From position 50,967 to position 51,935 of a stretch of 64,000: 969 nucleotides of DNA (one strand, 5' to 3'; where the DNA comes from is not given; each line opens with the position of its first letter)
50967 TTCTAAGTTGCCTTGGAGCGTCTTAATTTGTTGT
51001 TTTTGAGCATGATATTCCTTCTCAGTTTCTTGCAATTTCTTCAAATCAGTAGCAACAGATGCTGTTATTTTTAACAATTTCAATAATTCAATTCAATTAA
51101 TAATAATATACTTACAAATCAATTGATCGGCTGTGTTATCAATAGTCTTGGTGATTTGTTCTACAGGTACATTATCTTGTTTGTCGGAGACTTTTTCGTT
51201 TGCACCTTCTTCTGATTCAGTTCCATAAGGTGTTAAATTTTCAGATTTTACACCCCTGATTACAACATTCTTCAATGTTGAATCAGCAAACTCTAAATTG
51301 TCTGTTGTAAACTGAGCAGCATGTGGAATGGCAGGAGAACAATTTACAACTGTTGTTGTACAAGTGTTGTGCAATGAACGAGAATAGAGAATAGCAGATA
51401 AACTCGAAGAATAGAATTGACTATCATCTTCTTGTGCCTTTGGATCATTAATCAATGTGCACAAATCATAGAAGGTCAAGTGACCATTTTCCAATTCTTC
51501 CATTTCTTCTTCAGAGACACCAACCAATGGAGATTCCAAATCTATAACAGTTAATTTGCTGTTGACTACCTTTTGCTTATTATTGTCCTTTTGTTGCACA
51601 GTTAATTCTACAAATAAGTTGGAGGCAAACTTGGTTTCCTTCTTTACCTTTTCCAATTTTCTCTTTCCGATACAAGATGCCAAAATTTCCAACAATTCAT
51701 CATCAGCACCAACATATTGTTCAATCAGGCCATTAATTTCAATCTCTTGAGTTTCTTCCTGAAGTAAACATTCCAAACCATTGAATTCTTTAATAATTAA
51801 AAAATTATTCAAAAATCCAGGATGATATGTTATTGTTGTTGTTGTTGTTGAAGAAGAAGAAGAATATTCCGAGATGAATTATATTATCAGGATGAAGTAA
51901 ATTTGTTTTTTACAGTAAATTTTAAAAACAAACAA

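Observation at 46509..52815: Degenerate kinesin motor joined to a very long coiled coil and a C-terminal PH domain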

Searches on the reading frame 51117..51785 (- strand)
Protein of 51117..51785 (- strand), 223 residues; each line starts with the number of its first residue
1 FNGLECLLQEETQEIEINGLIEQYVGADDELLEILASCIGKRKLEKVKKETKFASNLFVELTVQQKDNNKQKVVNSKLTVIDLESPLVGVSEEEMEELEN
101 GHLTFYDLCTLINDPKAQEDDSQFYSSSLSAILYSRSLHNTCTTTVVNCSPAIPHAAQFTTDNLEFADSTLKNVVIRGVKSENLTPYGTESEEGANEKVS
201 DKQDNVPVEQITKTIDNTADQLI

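Call 27: search_protein_representatives(protein=window:51117-51785:-)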
Query: 223 residues. Proteins with E-value up to 0.001 (for the whole library): 15; up to 1e-10: 3; up to 1e-30: 1. The best 15 are listed.
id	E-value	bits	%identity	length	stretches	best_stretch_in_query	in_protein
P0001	2.1e-88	311.7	73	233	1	8-223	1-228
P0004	3.6e-21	92.2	40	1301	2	2-170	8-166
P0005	2.1e-11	60.4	32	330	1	7-198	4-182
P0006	6.1e-10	55.5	29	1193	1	3-198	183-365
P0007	1.5e-05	41.2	30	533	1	13-174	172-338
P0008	1.6e-05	41.1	48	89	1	2-74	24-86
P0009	2.6e-05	40.4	28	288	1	17-182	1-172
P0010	6.8e-05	39.1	29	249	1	7-169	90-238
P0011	2.4e-04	37.3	29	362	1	9-180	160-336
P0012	2.7e-04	37.1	29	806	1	8-206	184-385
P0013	3.9e-04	36.6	31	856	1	9-173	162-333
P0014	4.7e-04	36.3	32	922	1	9-174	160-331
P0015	4.8e-04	36.3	30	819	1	13-169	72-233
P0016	7.2e-04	35.7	27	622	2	11-175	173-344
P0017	9.0e-04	35.4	29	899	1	8-181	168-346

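Call 29: list_cluster_members(proteins=[P0006, P0004, P0005, P0010, P0008, P0001])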
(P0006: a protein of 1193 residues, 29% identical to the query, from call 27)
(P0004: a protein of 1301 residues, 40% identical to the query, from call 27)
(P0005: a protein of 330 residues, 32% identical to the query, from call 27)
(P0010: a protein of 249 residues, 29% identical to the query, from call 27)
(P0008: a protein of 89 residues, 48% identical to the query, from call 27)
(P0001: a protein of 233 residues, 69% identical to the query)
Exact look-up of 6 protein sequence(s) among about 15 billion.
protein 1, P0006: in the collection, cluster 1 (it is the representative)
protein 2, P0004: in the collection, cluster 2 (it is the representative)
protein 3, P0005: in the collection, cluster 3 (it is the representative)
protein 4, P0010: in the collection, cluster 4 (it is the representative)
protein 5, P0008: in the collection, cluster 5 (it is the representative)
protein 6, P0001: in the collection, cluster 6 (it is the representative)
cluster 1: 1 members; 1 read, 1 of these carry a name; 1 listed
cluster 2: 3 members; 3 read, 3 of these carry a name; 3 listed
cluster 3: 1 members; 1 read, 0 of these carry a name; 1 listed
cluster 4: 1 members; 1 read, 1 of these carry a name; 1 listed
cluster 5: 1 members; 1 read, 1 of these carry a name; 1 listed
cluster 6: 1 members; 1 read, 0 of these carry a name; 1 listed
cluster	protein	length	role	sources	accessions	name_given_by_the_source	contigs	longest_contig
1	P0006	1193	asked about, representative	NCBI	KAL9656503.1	hypothetical protein ABK040_005267 [Willaertia magna]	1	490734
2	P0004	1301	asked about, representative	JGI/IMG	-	chromosome segregation ATPase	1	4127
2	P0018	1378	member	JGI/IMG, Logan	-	chromosome segregation ATPase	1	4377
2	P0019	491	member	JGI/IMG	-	chromosome segregation ATPase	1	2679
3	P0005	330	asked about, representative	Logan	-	-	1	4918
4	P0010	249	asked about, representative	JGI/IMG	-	hypothetical protein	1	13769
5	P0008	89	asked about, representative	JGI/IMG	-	hypothetical protein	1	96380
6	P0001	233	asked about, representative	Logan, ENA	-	-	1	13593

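Call 40: search_protein_families(library=pfam, max_evalue=0.001, proteins=[P0006, P0018, P0010, P0005, P0013, P0011])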
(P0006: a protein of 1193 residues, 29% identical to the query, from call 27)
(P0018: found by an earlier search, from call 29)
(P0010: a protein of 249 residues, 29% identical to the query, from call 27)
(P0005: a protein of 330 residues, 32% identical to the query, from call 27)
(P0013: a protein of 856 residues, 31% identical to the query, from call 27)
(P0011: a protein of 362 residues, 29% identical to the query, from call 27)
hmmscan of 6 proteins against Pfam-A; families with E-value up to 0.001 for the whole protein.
P0006 (1193 aa): 4 families
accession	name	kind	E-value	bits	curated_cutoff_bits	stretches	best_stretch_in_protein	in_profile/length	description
PF00225.29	Kinesin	-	4.2e-28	98.7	29.3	1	17-275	1-256/327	Kinesin motor domain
PF00169.35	PH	-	9.9e-18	65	25.1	1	1092-1188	3-103/105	PH domain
PF15413.13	PH_11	-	5.6e-09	36.8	30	1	1093-1186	4-99/101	Pleckstrin homology domain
PF15409.12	PH_8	-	0.00013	22.7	30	1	1096-1187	3-87/89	Pleckstrin homology domain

P0018 (1378 aa): 2 families
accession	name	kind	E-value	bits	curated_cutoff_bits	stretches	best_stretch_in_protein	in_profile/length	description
PF00169.35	PH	-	2.2e-17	63.9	25.1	1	1272-1374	2-104/105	PH domain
PF10473.14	CENP-F_leu_zip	-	0.00013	22.5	34.5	1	576-708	6-139/140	Leucine-rich repeats of kinetochore protein Cenp-F/LEK1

P0010 (249 aa): 2 families
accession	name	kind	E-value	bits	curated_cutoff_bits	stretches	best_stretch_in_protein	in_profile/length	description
PF00225.29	Kinesin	-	5.6e-19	68.7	29.3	1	3-221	68-307/327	Kinesin motor domain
PF16796.11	Microtub_bd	-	7.8e-06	26.3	27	1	2-76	84-155/155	Microtubule binding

P0005 (330 aa): 2 families
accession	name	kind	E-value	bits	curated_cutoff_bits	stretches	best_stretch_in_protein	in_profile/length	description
PF00170.26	bZIP_1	-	0.00039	20.9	27.6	1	236-270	25-59/64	bZIP transcription factor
PF08614.16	ATG16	-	0.00063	20.4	33.7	0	172-290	35-155/200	Autophagy protein 16 (ATG16)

P0013 (856 aa): 2 families
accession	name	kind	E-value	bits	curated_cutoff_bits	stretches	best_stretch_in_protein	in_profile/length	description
PF00225.29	Kinesin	-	1.1e-114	383.2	29.3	1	10-331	1-327/327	Kinesin motor domain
PF16796.11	Microtub_bd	-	9.9e-25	87.7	27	1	4-151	21-155/155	Microtubule binding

P0011 (362 aa): 2 families
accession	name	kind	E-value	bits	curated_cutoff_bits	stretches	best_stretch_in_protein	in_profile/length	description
PF00225.29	Kinesin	-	5.9e-108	361.2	29.3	1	40-327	33-327/327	Kinesin motor domain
PF16796.11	Microtub_bd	-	2.1e-26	93.2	27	1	5-149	17-154/155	Microtubule binding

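Call 43: find_encoding_contigs(protein=P0010, flank=7000, max_places=3)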
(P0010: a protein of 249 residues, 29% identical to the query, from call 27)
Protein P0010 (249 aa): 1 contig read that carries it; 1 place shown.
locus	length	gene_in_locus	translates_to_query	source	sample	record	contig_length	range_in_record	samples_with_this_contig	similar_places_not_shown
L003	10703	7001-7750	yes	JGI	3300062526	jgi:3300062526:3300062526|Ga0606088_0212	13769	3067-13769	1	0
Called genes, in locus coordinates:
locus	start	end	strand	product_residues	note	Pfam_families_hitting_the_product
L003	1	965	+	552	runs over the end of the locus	-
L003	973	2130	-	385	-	PF01384:PHO4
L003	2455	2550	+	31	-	-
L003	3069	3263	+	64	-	-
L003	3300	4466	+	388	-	PF23228:zf_PCFS4 (weak)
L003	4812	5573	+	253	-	PF01553:Acyltransferase, PF16076:Acyltransf_C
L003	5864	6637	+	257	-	PF00564:PB1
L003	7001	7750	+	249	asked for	PF00225:Kinesin, PF16796:Microtub_bd (weak)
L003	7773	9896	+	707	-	PF00169:PH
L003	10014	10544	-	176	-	-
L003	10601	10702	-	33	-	?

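Call 91: predict_structure(protein=P0006)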
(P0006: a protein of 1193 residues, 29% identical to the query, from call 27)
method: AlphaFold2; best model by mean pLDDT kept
length: 1193 residues; sequences in the alignment: 1
mean_pLDDT: 44.0   pTM: 0.30
mean pLDDT of the five models: 44.0, 38.1, 36.6, 36.5, 35.3
residues with pLDDT >= 90: 0; 70-90: 188; 50-70: 193; < 50: 812
segments of 3 or more residues with pLDDT < 50: 1-354, 356-359, 370-372, 376-378, 380-482, 484-496, 631-646, 753-806, 913-932, 957-1155, 1157-1174, 1187-1193
pLDDT, mean of each block of 10 residues (from residue 1): 24 24 22 24 25 24 23 32 35 26 27 29 36 35 30 22 31 30 26 31 31 36 33 27 27 24 32 35 33 28 23 24 25 32 37 47 51 49 34 37 33 29 32 33 33 35 37 29 36 49 63 64 60 59 61 68 76 76 74 75 75 75 65 43 48 66 75 74 74 77 80 75 71 68 58 46 42 41 30 35 47 57 62 67 80 81 62 79 75 69 63 46 40 50 53 49 42 40 42 44 39 27 28 26 29 26 25 26 26 30 28 28 29 36 43 45 43 49 49 34
secondary structure, 60 per line:
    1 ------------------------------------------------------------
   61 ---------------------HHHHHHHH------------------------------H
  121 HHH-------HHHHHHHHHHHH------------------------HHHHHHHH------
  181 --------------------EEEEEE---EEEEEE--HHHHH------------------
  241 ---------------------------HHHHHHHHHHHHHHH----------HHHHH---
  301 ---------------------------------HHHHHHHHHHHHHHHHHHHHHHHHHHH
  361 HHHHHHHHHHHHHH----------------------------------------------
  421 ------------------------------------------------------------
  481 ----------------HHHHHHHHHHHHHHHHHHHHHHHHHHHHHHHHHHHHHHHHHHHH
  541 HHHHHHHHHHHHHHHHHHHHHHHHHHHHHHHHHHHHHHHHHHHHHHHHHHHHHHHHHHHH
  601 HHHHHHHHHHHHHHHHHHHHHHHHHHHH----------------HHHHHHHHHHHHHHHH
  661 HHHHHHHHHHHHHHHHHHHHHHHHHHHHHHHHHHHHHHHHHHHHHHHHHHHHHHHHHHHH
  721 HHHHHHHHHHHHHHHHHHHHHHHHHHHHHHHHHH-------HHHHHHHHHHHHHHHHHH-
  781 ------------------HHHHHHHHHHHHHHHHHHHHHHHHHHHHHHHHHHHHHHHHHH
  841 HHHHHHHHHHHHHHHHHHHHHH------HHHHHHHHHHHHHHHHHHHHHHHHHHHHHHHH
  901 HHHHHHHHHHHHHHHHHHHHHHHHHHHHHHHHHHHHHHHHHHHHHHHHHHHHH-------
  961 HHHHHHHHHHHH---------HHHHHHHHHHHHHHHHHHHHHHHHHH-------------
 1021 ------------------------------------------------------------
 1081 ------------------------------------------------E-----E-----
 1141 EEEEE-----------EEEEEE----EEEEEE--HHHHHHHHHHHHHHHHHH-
elements in order (helices of 4 or more, strands of 3 or more residues): H82-89 H120-123 H131-142 H167-174 E201-206 E210-215 H218-222 H268-282 H293-297 H334-374 H497-628 H645-754 H762-779 H799-862 H869-953 H961-972 H982-1007 E1141-1145 E1157-1162 E1167-1172 H1175-1192

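Call 100: predict_structure(alignment_id=A4)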
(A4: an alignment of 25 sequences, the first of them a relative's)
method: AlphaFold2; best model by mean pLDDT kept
length: 249 residues; sequences in the alignment: 25
mean_pLDDT: 85.7   pTM: 0.86
mean pLDDT of the five models: 85.7, 84.7, 84.4, 83.9, 83.8
residues with pLDDT >= 90: 114; 70-90: 115; 50-70: 13; < 50: 7
segments of 3 or more residues with pLDDT < 50: 243-249
pLDDT, mean of each block of 10 residues (from residue 1): 84 87 88 93 93 94 87 94 89 84 96 97 88 95 83 94 68 80 82 88 89 86 82 77 40
secondary structure, 60 per line:
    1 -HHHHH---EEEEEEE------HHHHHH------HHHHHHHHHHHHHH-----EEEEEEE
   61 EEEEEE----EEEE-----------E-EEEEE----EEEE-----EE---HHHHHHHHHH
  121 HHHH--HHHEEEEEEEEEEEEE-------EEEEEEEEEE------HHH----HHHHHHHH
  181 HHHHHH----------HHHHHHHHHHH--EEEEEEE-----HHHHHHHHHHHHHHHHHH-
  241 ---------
elements in order: H2-6 E10-16 H23-28 H35-48 E54-66 E71-74 E88-92 E97-100 H111-124 E130-142 E150-159 H173-186 H197-207 E210-216 H222-239

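Call 102: fold_search(model_id=the predicted structure, library=pdb)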
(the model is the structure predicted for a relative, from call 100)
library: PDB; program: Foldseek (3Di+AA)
matches with E <= 10: 1147; with E <= 0.001: 349
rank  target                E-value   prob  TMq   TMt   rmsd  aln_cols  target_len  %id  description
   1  4lnu_K                4.4e-18  1.00  0.81  0.66   3.3       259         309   21  Nucleotide-free kinesin motor domain in complex with tubulin and a DARPin (released 2014-12-03)
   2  5lt2_E                5.6e-18  1.00  0.81  0.67   3.4       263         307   21  nucleotide-free kinesin-1 motor domain, P1 crystal form (released 2017-03-01)
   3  5lt3_C                7.2e-18  1.00  0.82  0.69   3.2       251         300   22  nucleotide-free kinesin-1 motor domain T87A mutant, P1 crystal form (released 2017-03-01)
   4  5lt4_B                9.7e-18  1.00  0.82  0.67   3.1       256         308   20  nucleotide-free kinesin-1 motor domain T92V mutant, P1 crystal form (released 2017-03-01)
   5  5lt4_K                9.7e-18  1.00  0.81  0.66   3.5       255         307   21  nucleotide-free kinesin-1 motor domain T92V mutant, P1 crystal form (released 2017-03-01)
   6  5lt4_D                1.0e-17  1.00  0.80  0.65   3.5       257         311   21  nucleotide-free kinesin-1 motor domain T92V mutant, P1 crystal form (released 2017-03-01)
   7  5lt3_E                1.0e-17  1.00  0.81  0.66   3.5       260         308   22  nucleotide-free kinesin-1 motor domain T87A mutant, P1 crystal form (released 2017-03-01)
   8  5hnx_K                1.0e-17  1.00  0.80  0.64   3.5       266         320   22  Structural basis of backwards motion in kinesin-14: minus-end directed nKn664 in the nucleotide-free state (released 2016-08-10)
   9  5lt2_D                1.1e-17  1.00  0.80  0.64   3.4       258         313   20  nucleotide-free kinesin-1 motor domain, P1 crystal form (released 2017-03-01)
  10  5lt4_E                1.1e-17  1.00  0.80  0.66   3.5       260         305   20  nucleotide-free kinesin-1 motor domain T92V mutant, P1 crystal form (released 2017-03-01)
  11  8utt_K                1.2e-17  1.00  0.75  0.51   4.0       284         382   20  KIF1A[1-393] P305L mutant AMP-PNP bound two-heads-bound state in complex with a microtubule (released 2024-06-12)
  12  5lt3_D                1.5e-17  1.00  0.81  0.66   3.5       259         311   21  nucleotide-free kinesin-1 motor domain T87A mutant, P1 crystal form (released 2017-03-01)
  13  9l78_B                1.5e-17  1.00  0.79  0.68   3.5       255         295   21  Crystal structure of nucleotide-free human kinesin-1 motor domain (G234A mutant) (released 2025-04-23)
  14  5hnz_K                1.7e-17  1.00  0.81  0.65   3.3       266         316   21  Structural basis of backwards motion in kinesin-14: plus-end directed nKn669 in the nucleotide-free state (released 2016-08-10)
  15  5lt2_K                1.8e-17  1.00  0.80  0.66   3.5       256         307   21  nucleotide-free kinesin-1 motor domain, P1 crystal form (released 2017-03-01)
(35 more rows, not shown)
